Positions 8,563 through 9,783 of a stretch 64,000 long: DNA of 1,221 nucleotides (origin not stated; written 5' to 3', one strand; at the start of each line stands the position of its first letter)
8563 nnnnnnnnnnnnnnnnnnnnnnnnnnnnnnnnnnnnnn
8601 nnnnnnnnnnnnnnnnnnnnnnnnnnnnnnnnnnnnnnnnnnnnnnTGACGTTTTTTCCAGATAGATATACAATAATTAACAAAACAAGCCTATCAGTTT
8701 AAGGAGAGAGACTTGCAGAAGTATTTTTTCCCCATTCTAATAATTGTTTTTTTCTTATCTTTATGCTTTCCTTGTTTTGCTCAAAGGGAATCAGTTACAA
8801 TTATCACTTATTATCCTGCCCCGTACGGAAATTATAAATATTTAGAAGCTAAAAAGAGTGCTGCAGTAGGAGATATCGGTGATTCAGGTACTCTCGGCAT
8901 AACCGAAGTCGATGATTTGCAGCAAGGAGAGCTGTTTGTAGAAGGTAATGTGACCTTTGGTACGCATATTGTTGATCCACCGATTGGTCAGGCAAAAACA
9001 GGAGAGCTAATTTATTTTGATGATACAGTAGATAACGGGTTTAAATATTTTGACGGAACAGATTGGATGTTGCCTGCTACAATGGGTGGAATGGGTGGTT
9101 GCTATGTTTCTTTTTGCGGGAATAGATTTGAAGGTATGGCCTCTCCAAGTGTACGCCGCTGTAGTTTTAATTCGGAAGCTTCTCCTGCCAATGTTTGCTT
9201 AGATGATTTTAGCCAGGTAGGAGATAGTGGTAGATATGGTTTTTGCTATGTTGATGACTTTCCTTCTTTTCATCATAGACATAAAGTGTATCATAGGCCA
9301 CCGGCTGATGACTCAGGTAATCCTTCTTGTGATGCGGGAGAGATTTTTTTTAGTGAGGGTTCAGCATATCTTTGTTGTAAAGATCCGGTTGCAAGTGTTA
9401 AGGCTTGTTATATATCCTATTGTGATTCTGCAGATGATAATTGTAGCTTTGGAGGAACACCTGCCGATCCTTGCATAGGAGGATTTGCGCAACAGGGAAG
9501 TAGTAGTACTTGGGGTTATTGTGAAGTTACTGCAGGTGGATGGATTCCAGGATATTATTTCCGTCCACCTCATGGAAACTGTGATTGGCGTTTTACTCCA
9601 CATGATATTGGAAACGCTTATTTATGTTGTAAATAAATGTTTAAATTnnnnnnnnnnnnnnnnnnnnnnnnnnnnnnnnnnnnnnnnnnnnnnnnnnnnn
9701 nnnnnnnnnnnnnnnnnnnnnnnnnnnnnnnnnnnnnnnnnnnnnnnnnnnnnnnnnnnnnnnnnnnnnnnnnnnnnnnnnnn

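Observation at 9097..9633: Internal duplication of the 8-Cys module inside paralog 1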

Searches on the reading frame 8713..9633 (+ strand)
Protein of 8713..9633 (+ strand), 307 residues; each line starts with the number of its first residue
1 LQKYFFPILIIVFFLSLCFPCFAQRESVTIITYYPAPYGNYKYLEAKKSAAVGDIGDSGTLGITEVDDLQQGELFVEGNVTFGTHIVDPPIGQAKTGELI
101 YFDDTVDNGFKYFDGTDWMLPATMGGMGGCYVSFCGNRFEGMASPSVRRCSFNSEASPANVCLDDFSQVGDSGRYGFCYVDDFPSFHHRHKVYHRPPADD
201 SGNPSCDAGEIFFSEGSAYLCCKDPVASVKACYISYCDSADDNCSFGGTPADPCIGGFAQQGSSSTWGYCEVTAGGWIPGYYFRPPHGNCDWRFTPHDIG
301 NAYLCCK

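Call 4: search_protein_families(library=pfam, proteins=[window:8713-9633:+], max_evalue=10)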
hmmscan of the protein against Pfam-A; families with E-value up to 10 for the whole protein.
window:8713-9633:+ (307 aa): 0 families

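Call 5: search_protein_families(library=ncbifam, proteins=[window:8713-9633:+], max_evalue=10)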
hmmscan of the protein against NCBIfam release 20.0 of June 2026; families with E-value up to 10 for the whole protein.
window:8713-9633:+ (307 aa): 0 families

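Call 9: find_homologous_proteins(query=window:8713-9633:+, max_evalue=0.001)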
Query window:8713-9633:+ (307 aa): 2 proteins with E <= 0.001 among 843 candidates.
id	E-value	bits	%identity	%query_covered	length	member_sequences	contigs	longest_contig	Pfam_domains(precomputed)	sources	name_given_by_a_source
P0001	6.5e-218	741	100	100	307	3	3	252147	-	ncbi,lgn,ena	-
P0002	7.7e-61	224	44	97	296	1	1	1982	-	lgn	-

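Call 12: find_encoding_contigs(protein=P0002, flank=5000)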
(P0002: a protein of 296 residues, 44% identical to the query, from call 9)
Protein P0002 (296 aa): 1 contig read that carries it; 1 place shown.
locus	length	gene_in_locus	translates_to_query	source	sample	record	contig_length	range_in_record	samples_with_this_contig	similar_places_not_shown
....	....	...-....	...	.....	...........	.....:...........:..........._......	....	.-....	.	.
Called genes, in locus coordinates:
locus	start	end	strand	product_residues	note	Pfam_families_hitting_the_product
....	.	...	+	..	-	?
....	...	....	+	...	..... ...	-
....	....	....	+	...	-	-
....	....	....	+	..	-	?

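Call 14: search_protein_representatives(alignment_id=A1)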
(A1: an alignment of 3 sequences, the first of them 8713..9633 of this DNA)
Query: 3 sequences, 211 profile positions. Proteins with E-value up to 0.001 (for the whole library): 1810; up to 1e-10: 164; up to 1e-30: 6. The best 150 are listed.
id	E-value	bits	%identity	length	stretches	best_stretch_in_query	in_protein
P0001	4.2e-108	376.5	-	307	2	1-211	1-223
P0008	1.2e-102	358.7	-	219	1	1-211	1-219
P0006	1.6e-71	257.0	-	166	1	19-211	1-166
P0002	7.9e-54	199.1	-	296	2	5-210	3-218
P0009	3.1e-37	144.9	-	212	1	6-211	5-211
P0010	2.8e-35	138.5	-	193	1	1-147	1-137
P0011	2.2e-30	122.5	-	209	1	15-164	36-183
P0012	1.2e-28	116.8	-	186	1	14-129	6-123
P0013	6.7e-28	114.4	-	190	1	10-207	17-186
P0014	6.8e-28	114.4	-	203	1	1-155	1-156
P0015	8.5e-26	107.5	-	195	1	8-132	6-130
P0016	1.9e-25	106.4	-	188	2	9-135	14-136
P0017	7.8e-25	104.4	-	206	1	8-142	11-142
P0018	1.4e-24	103.6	-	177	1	11-167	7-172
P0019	5.7e-24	101.6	-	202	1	1-211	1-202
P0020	1.4e-23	100.3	-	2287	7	52-147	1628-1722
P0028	2.9e-20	89.5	-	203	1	7-122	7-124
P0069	6.0e-16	75.4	-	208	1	6-133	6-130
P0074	9.3e-16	74.7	-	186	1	5-133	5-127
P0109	3.1e-13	66.5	-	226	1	6-128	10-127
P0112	5.5e-13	65.7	-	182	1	9-174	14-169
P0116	1.1e-12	64.7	-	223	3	7-74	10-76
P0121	1.4e-12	64.4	-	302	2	9-65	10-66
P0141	7.9e-12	61.9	-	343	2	59-135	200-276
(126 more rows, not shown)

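Call 18: find_related_loci(query=A1, collection=genome_contigs, flank=6000)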
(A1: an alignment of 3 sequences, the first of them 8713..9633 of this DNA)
Query A1 (307 aa) in genome_contigs; peptide patterns used: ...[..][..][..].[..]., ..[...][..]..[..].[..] (x = any residue, [..] = any of these).
319 stretches matched a pattern; 180 encode a relative of the query (tblastn E <= 1e-3); the best 80 are kept; 78 distinct loci.
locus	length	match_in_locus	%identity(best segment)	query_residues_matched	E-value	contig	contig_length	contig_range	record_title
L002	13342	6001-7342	36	1-307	3e-26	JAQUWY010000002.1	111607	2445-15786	MAG: Candidatus Omnitrophota bacterium isolate STD2_200 NODE_518_length_111607_cov_4.944223_Sandtown_D2, whole genome sh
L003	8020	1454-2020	36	4-224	6e-26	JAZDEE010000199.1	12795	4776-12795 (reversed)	MAG: Candidatus Omnitrophota bacterium isolate MEGAHIT-group-0.123 k141_961543, whole genome shotgun sequence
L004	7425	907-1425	31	11-307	5e-16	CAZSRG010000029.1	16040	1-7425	MAG TPA_asm: uncultured Planctomycetia bacterium isolate binchicken_co256_334 genome assembly, contig: NODE_8317_length_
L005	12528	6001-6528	28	7-223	1e-15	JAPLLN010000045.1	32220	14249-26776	MAG: Candidatus Omnitrophota bacterium isolate LacPavin_0419_WC70S_MAG_47_9 LacPavin_0419_WC70S_scaffold_796173, whole g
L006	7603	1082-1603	30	22-224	6e-15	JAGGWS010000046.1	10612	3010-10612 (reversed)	MAG: Candidatus Omnitrophota bacterium isolate AUK132 PB_MBMC_086_c_000000000005, whole genome shotgun sequence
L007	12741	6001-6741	33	3-119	9e-15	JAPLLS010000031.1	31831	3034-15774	MAG: Candidatus Omnitrophota bacterium isolate LacPavin_0920_SED3_MAG_47_10 LacPavin_0920_SED3_scaffold_2860792, whole g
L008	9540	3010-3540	26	1-196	9e-13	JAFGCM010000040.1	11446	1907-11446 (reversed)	MAG: Candidatus Omnitrophota bacterium isolate Zod_Metabat.1113 k87_6018927, whole genome shotgun sequence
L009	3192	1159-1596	32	1-134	5e-11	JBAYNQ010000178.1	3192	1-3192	MAG: Candidatus Omnitrophota bacterium isolate SO_2016_LW1_69 scaffold61203_LW64-88_2016, whole genome shotgun sequence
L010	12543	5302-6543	35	5-139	1e-10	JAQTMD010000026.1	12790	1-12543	MAG: Candidatus Omnitrophota bacterium isolate STA_32 NODE_9743_length_12790_cov_2.632946_Sandtown_A, whole genome shotg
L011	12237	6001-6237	47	11-84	6e-10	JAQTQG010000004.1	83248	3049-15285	MAG: Candidatus Omnitrophota bacterium isolate STB_134 NODE_601_length_83248_cov_5.276464_Sandtown_B, whole genome shotg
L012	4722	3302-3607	39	1-103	9e-10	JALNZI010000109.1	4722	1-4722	MAG: Candidatus Omnitrophota bacterium isolate SO_2017_LW1 bin 10 NODE_20558_length_4722_cov_0.973667_LW64-88_2017, whol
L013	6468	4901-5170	39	1-84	1e-9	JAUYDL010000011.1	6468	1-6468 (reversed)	MAG: Candidatus Omnitrophota bacterium isolate C20_metabat.bin.26 C20_k141_123076, whole genome shotgun sequence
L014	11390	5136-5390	40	1-84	3e-9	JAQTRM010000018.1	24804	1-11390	MAG: Candidatus Omnitrophota bacterium isolate STB_163 NODE_4366_length_24804_cov_11.607894_Sandtown_B, whole genome sho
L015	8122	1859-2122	40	2-84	3e-9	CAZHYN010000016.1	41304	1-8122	MAG TPA_asm: uncultured Planctomycetia bacterium isolate binchicken_co80_176 genome assembly, contig: NODE_123_length_41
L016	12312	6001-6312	32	1-97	4e-9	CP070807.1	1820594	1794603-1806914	MAG: Candidatus Omnitrophota bacterium isolate bin1292 chromosome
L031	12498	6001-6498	29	14-223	5e-8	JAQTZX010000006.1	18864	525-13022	MAG: Candidatus Omnitrophota bacterium isolate STC_70 NODE_6197_length_18864_cov_2.615147_Sandtown_C, whole genome shotg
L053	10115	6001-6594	25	20-223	5e-7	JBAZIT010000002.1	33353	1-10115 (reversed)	MAG: Candidatus Omnitrophota bacterium isolate SO_2017_LW4_101 scaffold_2915_c1_LW137-91_2017, whole genome shotgun sequ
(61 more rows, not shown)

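Call 23: find_homologous_proteins(query=A3, max_evalue=0.00001)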
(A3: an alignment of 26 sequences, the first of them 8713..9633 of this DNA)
Query A3 (26 sequences) (307 aa, profile of the alignment): 3 proteins with E <= 0.00001 among 2035 candidates.
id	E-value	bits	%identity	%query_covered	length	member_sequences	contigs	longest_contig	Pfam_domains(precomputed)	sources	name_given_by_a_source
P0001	3.6e-59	218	100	100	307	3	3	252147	-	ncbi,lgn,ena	-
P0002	1.5e-55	206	44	97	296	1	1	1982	-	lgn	-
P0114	1.6e-46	177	30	53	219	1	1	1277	-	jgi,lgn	jgi:hypothetical protein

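Call 36: predict_structure(alignment_id=A3)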
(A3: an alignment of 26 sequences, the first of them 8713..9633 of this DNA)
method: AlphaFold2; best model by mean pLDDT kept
length: 307 residues; sequences in the alignment: 26
mean_pLDDT: 71.3   pTM: 0.49
mean pLDDT of the five models: 71.3, 69.8, 69.8, 67.2, 66.9
residues with pLDDT >= 90: 18; 70-90: 166; 50-70: 67; < 50: 56
segments of 3 or more residues with pLDDT < 50: 24-36, 38-41, 45-66, 68-73, 123-126, 139-143
pLDDT, mean of each block of 10 residues (from residue 1): 79 81 47 46 44 40 48 55 86 88 77 88 56 74 63 69 86 83 61 68 71 86 67 83 79 88 83 69 81 83 86
secondary structure, 60 per line:
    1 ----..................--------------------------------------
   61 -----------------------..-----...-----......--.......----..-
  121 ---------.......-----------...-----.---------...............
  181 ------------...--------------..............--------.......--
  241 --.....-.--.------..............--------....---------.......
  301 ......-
elements in order: H5-22 E99-104 E107-113 E130-136 E148-150 E166-180 E193-195 E210-223 E232-238 E259-272 E281-284 E294-306

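Call 38: fold_search(model_id=the predicted structure, library=pdb)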
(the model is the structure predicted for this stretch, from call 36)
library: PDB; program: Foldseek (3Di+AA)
matches with E <= 10: 120; with E <= 0.001: 0
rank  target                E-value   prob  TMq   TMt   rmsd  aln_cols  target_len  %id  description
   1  1li1_F                4.7e-02  0.28  0.15  0.19  12.4       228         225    8  The 1.9-A crystal structure of the noncollagenous (NC1) domain of human placenta collagen IV shows stabilization via a (released 2002-05-22)
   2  1m3d_C                6.5e-02  0.28  0.16  0.20  12.6       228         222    9  Structure of Type IV Collagen NC1 Domains (released 2003-01-07)
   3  8tys_A                6.9e-02  0.25  0.16  0.20  11.7       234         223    8  Adaptive mechanism of collagen IV scaffold assembly in Drosophila: crystal structure of tissue-extracted NC1 hexamer (released 2023-11-08)
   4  8tys_E                6.9e-02  0.25  0.16  0.19  12.6       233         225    8  Adaptive mechanism of collagen IV scaffold assembly in Drosophila: crystal structure of tissue-extracted NC1 hexamer (released 2023-11-08)
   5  5nax_E                7.7e-02  0.23  0.15  0.19  12.1       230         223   11  Crystal structures of homooligomers of the non-collagenous domains of collagen type IV. alpha121NC1 (released 2018-09-12)
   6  1li1_C                7.7e-02  0.21  0.15  0.19  12.4       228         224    8  The 1.9-A crystal structure of the noncollagenous (NC1) domain of human placenta collagen IV shows stabilization via a (released 2002-05-22)
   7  7kfa_B                7.7e-02  0.13  0.15  0.11  13.7       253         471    9  PCSK9 in complex with PCSK9i a 13mer cyclic peptide LDLR disruptor (released 2021-11-10)
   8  1m3d_F                8.5e-02  0.33  0.16  0.20  11.6       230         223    9  Structure of Type IV Collagen NC1 Domains (released 2003-01-07)
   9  5nb0_A                1.1e-01  0.30  0.15  0.19  12.5       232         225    6  Crystal structures of homooligomers of collagen type IV. alpha3NC1 (released 2018-09-12)
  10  1t60_C                1.1e-01  0.20  0.16  0.20  12.2       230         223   11  Crystal structure of Type IV collagen NC1 domain from bovine lens capsule (released 2004-09-21)
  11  1t60_O                1.1e-01  0.20  0.16  0.19  12.2       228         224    9  Crystal structure of Type IV collagen NC1 domain from bovine lens capsule (released 2004-09-21)
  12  1t60_I                1.2e-01  0.21  0.16  0.20  12.7       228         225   10  Crystal structure of Type IV collagen NC1 domain from bovine lens capsule (released 2004-09-21)
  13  8tys_C                1.4e-01  0.16  0.17  0.20  12.2       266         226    7  Adaptive mechanism of collagen IV scaffold assembly in Drosophila: crystal structure of tissue-extracted NC1 hexamer (released 2023-11-08)
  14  1t60_L                1.5e-01  0.23  0.16  0.21  11.4       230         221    9  Crystal structure of Type IV collagen NC1 domain from bovine lens capsule (released 2004-09-21)
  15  1t61_B                2.0e-01  0.16  0.16  0.20  11.2       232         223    6  crystal structure of collagen IV NC1 domain from placenta basement membrane (released 2004-09-21)
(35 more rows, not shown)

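Call 39: search_solved_structures(query=A3, max_evalue=1)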
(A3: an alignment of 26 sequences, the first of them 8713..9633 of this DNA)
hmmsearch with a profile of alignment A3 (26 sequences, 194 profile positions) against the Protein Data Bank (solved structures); distinct sequences matched with E-value up to 1: 2.
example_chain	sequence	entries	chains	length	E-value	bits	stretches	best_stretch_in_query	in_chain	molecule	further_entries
2cwb_A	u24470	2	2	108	0.081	16.2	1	88-124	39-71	Immunoglobulin G-binding protein G,Ubiquitin-like protein 7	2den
3zd2_A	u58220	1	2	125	0.085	16.1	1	79-154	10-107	COMPLEMENT FACTOR H-RELATED PROTEIN 1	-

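Call 48: search_protein_families(library=pfam, proteins=[P0020, P0121, P0141, P0116], max_evalue=0.01)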
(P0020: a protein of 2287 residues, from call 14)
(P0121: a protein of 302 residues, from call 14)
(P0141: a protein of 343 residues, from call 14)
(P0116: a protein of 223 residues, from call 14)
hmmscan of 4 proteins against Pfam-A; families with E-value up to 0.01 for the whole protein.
P0020 (2287 aa): 3 families
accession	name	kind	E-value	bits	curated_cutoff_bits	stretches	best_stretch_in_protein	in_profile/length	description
PF13884.11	Peptidase_S74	-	4.1e-16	59.5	22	1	2124-2180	1-58/58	Chaperone of endosialidase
PF10983.13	DUF2793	-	0.00022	21.5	27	0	209-235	61-87/87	Protein of unknown function (DUF2793)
PF01301.25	Glyco_hydro_35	-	0.009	16.1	27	0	197-244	239-286/319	Glycosyl hydrolases family 35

P0121 (302 aa): 0 families

P0141 (343 aa): 0 families

P0116 (223 aa): 0 families
